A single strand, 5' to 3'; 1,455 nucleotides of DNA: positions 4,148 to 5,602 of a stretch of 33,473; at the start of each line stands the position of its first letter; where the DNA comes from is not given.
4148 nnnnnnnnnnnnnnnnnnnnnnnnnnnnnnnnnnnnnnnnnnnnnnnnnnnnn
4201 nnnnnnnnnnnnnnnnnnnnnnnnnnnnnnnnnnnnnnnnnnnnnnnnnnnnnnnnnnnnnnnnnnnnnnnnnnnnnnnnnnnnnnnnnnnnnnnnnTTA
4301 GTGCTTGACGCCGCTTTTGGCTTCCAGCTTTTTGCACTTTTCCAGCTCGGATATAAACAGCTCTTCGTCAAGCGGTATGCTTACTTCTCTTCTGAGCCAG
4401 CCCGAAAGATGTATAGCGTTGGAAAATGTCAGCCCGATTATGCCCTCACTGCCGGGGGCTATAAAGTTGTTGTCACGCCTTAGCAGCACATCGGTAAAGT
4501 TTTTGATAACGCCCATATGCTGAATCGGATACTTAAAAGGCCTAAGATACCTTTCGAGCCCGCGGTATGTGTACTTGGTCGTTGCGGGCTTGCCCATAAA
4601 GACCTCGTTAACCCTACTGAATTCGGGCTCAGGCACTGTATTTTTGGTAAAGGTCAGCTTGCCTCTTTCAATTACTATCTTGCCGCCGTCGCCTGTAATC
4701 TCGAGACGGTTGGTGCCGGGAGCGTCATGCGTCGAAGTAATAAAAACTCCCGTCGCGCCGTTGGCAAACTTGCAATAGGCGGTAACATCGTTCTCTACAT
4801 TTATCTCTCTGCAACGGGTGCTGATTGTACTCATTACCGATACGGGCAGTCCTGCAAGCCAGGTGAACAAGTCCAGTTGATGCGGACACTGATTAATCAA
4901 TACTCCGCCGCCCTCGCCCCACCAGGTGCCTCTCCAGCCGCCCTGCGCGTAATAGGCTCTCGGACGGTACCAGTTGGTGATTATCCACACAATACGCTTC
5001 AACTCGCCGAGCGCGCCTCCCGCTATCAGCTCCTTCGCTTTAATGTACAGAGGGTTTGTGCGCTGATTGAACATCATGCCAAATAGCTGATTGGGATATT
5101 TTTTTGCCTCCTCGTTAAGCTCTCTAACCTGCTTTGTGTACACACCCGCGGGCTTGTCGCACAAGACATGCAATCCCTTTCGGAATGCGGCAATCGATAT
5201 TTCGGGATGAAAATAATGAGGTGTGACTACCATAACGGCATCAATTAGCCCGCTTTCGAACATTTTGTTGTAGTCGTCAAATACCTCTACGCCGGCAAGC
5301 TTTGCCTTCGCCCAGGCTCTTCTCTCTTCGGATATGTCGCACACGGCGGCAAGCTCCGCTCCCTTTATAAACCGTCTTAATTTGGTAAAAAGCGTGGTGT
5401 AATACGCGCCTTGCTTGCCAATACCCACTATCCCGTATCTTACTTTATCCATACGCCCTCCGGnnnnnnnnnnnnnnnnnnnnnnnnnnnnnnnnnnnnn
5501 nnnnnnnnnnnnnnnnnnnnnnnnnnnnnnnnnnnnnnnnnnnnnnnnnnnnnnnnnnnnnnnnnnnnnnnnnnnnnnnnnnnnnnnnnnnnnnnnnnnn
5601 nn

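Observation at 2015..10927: Hexuronide-type operon with no glycoside hydrolase, carrying two Gfo/Idh/MocA + TIM-barrel pairs between a GPH transporter and uxaC-uxuA-uxuB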

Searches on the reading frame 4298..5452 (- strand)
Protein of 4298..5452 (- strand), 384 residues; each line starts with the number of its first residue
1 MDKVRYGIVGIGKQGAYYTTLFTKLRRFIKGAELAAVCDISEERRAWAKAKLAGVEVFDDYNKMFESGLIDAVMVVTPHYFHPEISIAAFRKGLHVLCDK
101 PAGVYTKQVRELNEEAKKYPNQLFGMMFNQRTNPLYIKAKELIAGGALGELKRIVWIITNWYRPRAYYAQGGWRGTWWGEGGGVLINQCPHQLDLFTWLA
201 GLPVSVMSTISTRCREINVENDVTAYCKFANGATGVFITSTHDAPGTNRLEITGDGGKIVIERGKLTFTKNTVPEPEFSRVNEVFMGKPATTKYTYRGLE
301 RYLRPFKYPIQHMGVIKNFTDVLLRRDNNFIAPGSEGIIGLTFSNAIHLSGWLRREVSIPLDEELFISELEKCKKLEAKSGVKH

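Call 4: search_protein_families(library=pfam, proteins=[window:4298-5452:-])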
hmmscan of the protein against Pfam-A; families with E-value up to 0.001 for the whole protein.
window:4298-5452:- (384 aa): 3 families
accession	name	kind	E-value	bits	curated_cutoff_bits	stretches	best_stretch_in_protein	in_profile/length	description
PF22725.1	GFO_IDH_MocA_C3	-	7e-27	94.3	27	1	136-259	1-123/124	GFO/IDH/MocA C-terminal domain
PF01408.29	GFO_IDH_MocA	-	3.1e-20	73.5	24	1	4-123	1-116/120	Oxidoreductase family, NAD-binding Rossmann fold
PF02894.22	GFO_IDH_MocA_C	-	1.9e-15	57.7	22.9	1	140-282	1-151/218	Oxidoreductase family, C-terminal alpha/beta domain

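Call 5: search_protein_families(library=ncbifam, proteins=[window:4298-5452:-], max_evalue=0.00001)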
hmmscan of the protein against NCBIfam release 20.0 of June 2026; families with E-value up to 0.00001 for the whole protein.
window:4298-5452:- (384 aa): 9 families
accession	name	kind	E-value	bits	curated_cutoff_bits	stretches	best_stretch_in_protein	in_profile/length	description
TIGR04380.1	myo_inos_iolG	equivalog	8.4e-28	97.2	355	1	4-265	2-256/330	inositol 2-dehydrogenase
NF040723.1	UDP-GlcNAcDh_Arch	equivalog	6.2e-22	78.5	450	1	4-257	1-233/302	UDP-N-acetylglucosamine 3-dehydrogenase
NF008607.0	PRK11579.1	subfamily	3.8e-21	75.4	330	1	2-211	3-200/346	oxidoreductase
NF052479.1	LevoglcsnDh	equivalog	1.4e-18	66.8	650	1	2-212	2-214/386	levoglucosan dehydrogenase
NF058561.1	BT_2158_fam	equivalog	2e-12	46.4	750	1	2-154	34-180/487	glycoside 3-dehydrogenase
NF052679.1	InsChiInosDhIolG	equivalog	8.9e-11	41.4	540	1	4-150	3-147/343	bifunctional inositol 2-dehydrogenase/D-chiro-inositol 1-dehydrogenase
NF041392.1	XylDh_Gfo6_Halo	equivalog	1.2e-10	40.7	350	1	32-152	42-164/350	D-xylose 1-dehydrogenase Gfo6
NF058563.1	BT_2159_fam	equivalog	1.3e-08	34.2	650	1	4-153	1-145/350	disaccharide 3-dehydrogenase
NF007574.0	PRK10206.1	equivalog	3.2e-06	26.4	352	1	48-225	44-212/345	oxidoreductase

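Call 8: search_solved_structures(query=window:4298-5452:-, max_evalue=1e-10)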
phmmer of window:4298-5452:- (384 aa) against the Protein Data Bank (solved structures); distinct sequences matched with E-value up to 1e-10: 22.
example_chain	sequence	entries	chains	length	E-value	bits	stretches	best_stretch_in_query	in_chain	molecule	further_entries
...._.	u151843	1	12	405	1.7e-98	333.5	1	1-380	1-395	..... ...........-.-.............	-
3q2i_A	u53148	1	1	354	2.8e-29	105.7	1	3-362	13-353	dehydrogenase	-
3cea_A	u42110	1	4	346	6.5e-28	101.2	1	4-261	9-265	Myo-inositol 2-dehydrogenase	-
3q2k_A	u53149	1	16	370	3.4e-27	98.8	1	3-265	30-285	oxidoreductase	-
1zh8_A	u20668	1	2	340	2.2e-21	79.7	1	3-279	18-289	oxidoreductase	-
4mkx_A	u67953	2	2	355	6.2e-20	74.9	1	4-206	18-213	Inositol dehydrogenase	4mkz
4n54_A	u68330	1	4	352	6.4e-20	74.9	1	4-206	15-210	Inositol dehydrogenase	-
3e18_A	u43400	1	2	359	3.5e-18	69.1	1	3-254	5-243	oxidoreductase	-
3moi_A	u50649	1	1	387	5.9e-18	68.4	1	3-250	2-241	Probable dehydrogenase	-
3ezy_A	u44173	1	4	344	2.4e-17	66.4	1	4-266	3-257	Dehydrogenase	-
7xr9_A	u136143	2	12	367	1e-16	64.3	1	1-199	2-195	DgpA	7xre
6a3f_A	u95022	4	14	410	4e-15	59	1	3-216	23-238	Putative dehydrogenase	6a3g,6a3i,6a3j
9m3d_B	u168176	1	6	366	2.2e-14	56.7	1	1-200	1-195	DgpA1 from W974-1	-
3kux_A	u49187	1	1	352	3.4e-14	56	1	2-206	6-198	Putative oxidoreductase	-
4gqa_A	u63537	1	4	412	1e-13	54.4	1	4-217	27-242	NAD binding Oxidoreductase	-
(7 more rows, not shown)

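Call 15: search_solved_structures(query=window:4298-5452:-, max_evalue=1e-50, show_alignments=1)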
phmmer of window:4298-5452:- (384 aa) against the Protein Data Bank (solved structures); distinct sequences matched with E-value up to 1e-50: 1.
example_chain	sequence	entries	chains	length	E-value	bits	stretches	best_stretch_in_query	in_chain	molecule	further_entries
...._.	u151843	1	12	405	1.7e-98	333.5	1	1-380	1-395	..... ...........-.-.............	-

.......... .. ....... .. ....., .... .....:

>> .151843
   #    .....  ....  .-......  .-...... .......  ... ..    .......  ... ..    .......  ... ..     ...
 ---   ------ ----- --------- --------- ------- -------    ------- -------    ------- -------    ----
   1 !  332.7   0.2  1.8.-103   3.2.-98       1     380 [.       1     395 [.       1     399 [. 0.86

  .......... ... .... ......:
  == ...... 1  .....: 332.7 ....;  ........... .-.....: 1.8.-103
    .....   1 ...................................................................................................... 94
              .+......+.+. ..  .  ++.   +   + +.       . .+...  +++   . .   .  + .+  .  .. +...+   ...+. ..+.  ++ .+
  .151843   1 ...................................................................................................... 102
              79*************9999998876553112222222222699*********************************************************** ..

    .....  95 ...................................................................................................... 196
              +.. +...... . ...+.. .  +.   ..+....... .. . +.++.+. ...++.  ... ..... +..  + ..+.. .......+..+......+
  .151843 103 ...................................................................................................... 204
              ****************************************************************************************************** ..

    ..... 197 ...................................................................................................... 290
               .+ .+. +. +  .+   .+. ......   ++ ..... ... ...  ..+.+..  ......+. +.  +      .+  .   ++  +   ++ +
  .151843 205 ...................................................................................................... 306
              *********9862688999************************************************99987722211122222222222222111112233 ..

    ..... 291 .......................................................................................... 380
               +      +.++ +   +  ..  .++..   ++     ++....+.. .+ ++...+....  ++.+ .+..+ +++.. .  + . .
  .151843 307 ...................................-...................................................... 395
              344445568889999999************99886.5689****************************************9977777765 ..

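Call 18: find_encoding_contigs(protein=window:4298-5452:-, flank=10000, max_places=6)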
Protein window:4298-5452:- (384 aa): no gene with exactly this product is on record in the collection.

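Call 19: find_homologous_proteins(query=window:4298-5452:-, max_evalue=1e-30)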
Query window:4298-5452:- (384 aa): 8000 proteins with E <= 1e-30 among 8000 candidates; the best 120 are listed.
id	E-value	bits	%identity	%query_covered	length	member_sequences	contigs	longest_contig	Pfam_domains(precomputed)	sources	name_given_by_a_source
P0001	1.4e-264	895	100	100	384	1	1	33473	PF01408.29,PF22725.2,PF02894.23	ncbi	-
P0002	1.5e-224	763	84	100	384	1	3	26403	PF01408.29,PF22725.2,PF02894.23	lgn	-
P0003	1.5e-221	754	82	100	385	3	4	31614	PF01408.29,PF22725.2,PF02894.23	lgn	-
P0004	8.7e-201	685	77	96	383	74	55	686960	PF01408.29,PF22725.2,PF02894.23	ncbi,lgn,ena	-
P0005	1.7e-199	681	76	100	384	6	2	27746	PF01408.29,PF22725.2,PF02894.23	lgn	-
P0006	1.5e-197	675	77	96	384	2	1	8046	PF01408.29,PF22725.2,PF02894.23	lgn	-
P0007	2.1e-197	674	76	99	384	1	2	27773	PF01408.29,PF22725.2,PF02894.23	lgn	-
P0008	2.8e-197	674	76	100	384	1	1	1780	PF01408.29,PF22725.2,PF02894.23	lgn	-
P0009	1.9e-196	671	75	99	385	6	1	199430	PF01408.29,PF22725.2,PF02894.23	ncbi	-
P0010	2.3e-196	671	76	96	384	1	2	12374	PF01408.29,PF22725.2,PF02894.23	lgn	-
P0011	3.4e-196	670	77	95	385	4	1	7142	PF01408.29,PF22725.2,PF02894.23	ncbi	-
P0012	7.3e-196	669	75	100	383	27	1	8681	PF01408.29,PF22725.2,PF02894.23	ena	-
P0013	7.8e-196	669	76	95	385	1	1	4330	PF01408.29,PF22725.2,PF02894.23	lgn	-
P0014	7.9e-196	669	75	98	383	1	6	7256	PF01408.29,PF22725.2,PF02894.23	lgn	-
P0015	1.2e-195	668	76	99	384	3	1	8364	PF01408.29,PF22725.2,PF02894.23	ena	-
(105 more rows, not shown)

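Call 25: find_related_loci(query=A1, collection=genome_contigs, flank=10000)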
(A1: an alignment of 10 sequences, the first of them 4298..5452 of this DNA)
Query A1 (384 aa) in genome_contigs; peptide patterns used: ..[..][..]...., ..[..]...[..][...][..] (x = any residue, [..] = any of these).
600 stretches matched a pattern (row limit reached: there are more); 585 encode a relative of the query (tblastn E <= 1e-3); the best 80 are kept; 80 distinct loci.
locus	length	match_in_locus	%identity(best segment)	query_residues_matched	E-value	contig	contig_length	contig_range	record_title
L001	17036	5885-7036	84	1-384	0e+0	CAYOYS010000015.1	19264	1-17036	MAG TPA_asm: uncultured Christensenellaceae bacterium isolate binchicken_co59_153 genome assembly, contig: NODE_6103_len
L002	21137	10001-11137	73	1-377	0e+0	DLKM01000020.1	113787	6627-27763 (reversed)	MAG TPA_asm: Christensenella sp. UBA7588 UBA7588_contig_8, whole genome shotgun sequence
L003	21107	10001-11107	73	4-372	0e+0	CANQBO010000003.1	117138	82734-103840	MAG: uncultured Clostridia bacterium isolate Lapin-001__bin50 genome assembly, contig: Lapin-001__NODE_208_length_117138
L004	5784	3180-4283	74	1-368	0e+0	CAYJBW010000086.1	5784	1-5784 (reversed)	MAG TPA_asm: uncultured Christensenella sp. isolate ERP122455_co2_177 genome assembly, contig: NODE_5393_length_5784_cov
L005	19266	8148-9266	72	1-372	0e+0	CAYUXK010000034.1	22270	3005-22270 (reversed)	MAG TPA_asm: uncultured Clostridium sp. isolate SRP192927_co4_1110 genome assembly, contig: NODE_4444_length_22270_cov_1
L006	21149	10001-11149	61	1-383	1e-157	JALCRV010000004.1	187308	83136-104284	MAG: Bacilli bacterium isolate UW_MP_BACIL3_1 Ga0455773_000015, whole genome shotgun sequence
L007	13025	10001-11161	62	1-383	4e-152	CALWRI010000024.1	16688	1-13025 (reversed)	MAG: uncultured Christensenellaceae bacterium isolate BRZ_DG__bin109 genome assembly, contig: BRZ_DG__NODE_4460_length_1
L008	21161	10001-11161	62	1-383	3e-152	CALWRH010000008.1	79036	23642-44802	MAG: uncultured Christensenellaceae bacterium isolate BRZ_KS__bin118 genome assembly, contig: BRZ_KS__NODE_388_length_79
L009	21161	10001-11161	61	1-383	6e-152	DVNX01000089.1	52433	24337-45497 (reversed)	MAG TPA_asm: Candidatus Ornithoclostridium faecavium isolate 63 CHK106__C298942_L52433_ERR2241854, whole genome shotgun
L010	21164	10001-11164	60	1-384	4e-151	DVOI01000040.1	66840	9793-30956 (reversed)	MAG TPA_asm: Candidatus Ornithoclostridium faecigallinarum isolate ChiHcolR4-3946 ChiHcolR4__C122879_L66840_SRR6323285,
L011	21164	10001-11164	60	1-384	6e-151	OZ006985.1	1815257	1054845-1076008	MAG: uncultured Christensenellaceae bacterium isolate metabat2_pooled_hifiasm.1589 MAG genome assembly, chromosome: 1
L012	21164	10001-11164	59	1-384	7e-150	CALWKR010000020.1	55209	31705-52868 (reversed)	MAG: uncultured Christensenellaceae bacterium isolate E09__bin257 genome assembly, contig: E09__k127_2712767, whole geno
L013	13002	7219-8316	77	3-368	0e+0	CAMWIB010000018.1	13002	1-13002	MAG TPA_asm: uncultured Clostridia bacterium isolate SRR14411283_bin.10_metawrap_v1.3_MAG genome assembly, contig: NODE.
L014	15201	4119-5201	60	3-366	4e-142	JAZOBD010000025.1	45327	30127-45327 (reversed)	MAG: Acutalibacteraceae bacterium isolate T1900044759_TS20190225.MAGScoT_cleanbin_000007 SGB_2339_k141_1677877, whole ge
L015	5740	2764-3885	58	1-372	8e-141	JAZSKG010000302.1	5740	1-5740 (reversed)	MAG: Candidatus Stercoripulliclostridium sp. isolate T1900044561_TS20190027.MAGScoT_cleanbin_000024 SGB_368_k141_1598841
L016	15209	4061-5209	57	1-383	1e-139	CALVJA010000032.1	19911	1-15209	MAG: uncultured Clostridia bacterium isolate BRZ_CF__bin14 genome assembly, contig: BRZ_CF__NODE_2581_length_19911_cov_1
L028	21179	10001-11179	57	1-383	3e-130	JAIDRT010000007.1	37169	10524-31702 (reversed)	MAG: Clostridia bacterium isolate SC0362_comb_6 SC0362_comb_6_contig_7, whole genome shotgun sequence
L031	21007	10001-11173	57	1-383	9e-128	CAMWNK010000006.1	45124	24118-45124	MAG TPA_asm: uncultured Clostridia bacterium isolate SRR14411246_bin.13_metawrap_v1.3_MAG genome assembly, contig: NODE.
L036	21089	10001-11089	53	1-372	7e-122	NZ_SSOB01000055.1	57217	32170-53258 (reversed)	Cohnella fermenti strain CC-MHH1044 contig055, whole genome shotgun sequence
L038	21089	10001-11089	53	1-372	3e-120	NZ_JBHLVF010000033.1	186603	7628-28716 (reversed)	Paenibacillus mendelii strain CCM 4839 platanus_K_default_39, whole genome shotgun sequence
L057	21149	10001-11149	48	1-380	2e-115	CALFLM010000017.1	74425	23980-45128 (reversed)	MAG TPA_asm: uncultured Romboutsia sp. isolate ERR318708_bin.34_CONCOCT_v1.1_MAG genome assembly, contig: ERZ1764602.157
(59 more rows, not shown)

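Call 29: find_encoding_contigs(protein=P0004, flank=10000, max_places=4)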
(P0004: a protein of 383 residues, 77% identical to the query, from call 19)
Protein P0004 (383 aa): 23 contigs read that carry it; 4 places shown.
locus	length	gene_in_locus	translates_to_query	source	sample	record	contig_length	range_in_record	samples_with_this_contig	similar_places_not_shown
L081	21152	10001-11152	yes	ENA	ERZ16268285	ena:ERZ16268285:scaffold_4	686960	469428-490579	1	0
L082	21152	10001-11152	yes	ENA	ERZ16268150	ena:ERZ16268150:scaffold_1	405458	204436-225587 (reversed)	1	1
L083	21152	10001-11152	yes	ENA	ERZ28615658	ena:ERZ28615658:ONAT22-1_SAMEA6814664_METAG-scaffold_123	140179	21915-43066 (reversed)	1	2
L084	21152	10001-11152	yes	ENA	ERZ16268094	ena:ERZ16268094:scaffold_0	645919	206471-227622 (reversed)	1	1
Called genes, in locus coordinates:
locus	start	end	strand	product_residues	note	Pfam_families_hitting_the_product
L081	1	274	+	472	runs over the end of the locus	PF20769:YPEB_N, PF14620:YPEB_PepSY1-2, PF03413:PepSY (weak)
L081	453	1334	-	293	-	PF02311:AraC_binding, PF00165:HTH_AraC (weak), PF12833:HTH_18, PF00165:HTH_AraC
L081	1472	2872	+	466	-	PF02614:UxaC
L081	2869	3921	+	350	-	PF03786:UxuA, PF01261:AP_endonuc_2 (weak)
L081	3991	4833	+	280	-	PF00106:adh_short, PF13561:adh_short_C2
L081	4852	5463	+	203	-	PF01081:Aldolase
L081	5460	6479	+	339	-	PF00294:PfkB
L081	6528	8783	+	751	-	PF02837:Glyco_hydro_2_N, PF22666:Glyco_hydro_2_N2, PF16355:DUF4982 (faint), PF00703:Glyco_hydro_2, PF02836:Glyco_hydro_2_C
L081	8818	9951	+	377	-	PF01408:GFO_IDH_MocA, PF02894:GFO_IDH_MocA_C, PF22725:GFO_IDH_MocA_C3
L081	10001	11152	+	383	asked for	PF01408:GFO_IDH_MocA, PF02894:GFO_IDH_MocA_C, PF22725:GFO_IDH_MocA_C3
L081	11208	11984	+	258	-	PF01261:AP_endonuc_2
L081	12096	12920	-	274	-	PF00696:AA_kinase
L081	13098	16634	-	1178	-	PF01855:POR_N, PF17147:PFOR_II, PF01558:POR, PF10371:EKR, PF12838:Fer4_7, PF13183:Fer4_8, PF13484:Fer4_16, PF22338:Pyruv_OxRed_insertion, +6 more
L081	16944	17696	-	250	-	-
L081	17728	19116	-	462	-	PF00512:HisKA, PF02518:HATPase_c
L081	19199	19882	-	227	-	PF00072:Response_reg, PF00486:Trans_reg_C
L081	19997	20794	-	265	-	PF00106:adh_short, PF08659:KR, PF01370:Epimerase (weak), PF13561:adh_short_C2, PF08643:DUF1776 (weak)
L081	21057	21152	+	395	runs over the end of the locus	PF00202:Aminotran_3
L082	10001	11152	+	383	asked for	PF01408:GFO_IDH_MocA, PF02894:GFO_IDH_MocA_C, PF22725:GFO_IDH_MocA_C3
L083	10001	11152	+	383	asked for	PF01408:GFO_IDH_MocA, PF02894:GFO_IDH_MocA_C, PF22725:GFO_IDH_MocA_C3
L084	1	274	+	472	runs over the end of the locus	PF20769:YPEB_N, PF14620:YPEB_PepSY1-2, PF03413:PepSY (weak)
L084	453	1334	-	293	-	PF02311:AraC_binding, PF00165:HTH_AraC (weak), PF12833:HTH_18, PF00165:HTH_AraC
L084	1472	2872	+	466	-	PF02614:UxaC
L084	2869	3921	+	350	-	PF03786:UxuA, PF01261:AP_endonuc_2 (weak)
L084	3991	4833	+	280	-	PF00106:adh_short, PF13561:adh_short_C2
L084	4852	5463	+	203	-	PF01081:Aldolase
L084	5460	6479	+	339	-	PF00294:PfkB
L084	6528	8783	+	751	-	PF02837:Glyco_hydro_2_N, PF22666:Glyco_hydro_2_N2, PF00703:Glyco_hydro_2, PF02836:Glyco_hydro_2_C, PF16355:DUF4982 (faint)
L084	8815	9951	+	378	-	PF01408:GFO_IDH_MocA, PF02894:GFO_IDH_MocA_C, PF22725:GFO_IDH_MocA_C3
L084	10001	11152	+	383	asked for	PF01408:GFO_IDH_MocA, PF02894:GFO_IDH_MocA_C, PF22725:GFO_IDH_MocA_C3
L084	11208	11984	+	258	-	PF01261:AP_endonuc_2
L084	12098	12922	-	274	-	PF00696:AA_kinase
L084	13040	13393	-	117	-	PF13560:HTH_31, PF01381:HTH_3, PF12844:HTH_19, PF13412:HTH_24 (weak)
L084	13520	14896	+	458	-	-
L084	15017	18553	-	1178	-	PF01855:POR_N, PF17147:PFOR_II, PF01558:POR, PF10371:EKR, PF12838:Fer4_7, PF13183:Fer4_8, PF13484:Fer4_16, PF22338:Pyruv_OxRed_insertion, +6 more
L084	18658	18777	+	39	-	-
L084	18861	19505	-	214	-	-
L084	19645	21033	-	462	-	PF00512:HisKA, PF02518:HATPase_c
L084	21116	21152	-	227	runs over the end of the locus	PF00072:Response_reg, PF00486:Trans_reg_C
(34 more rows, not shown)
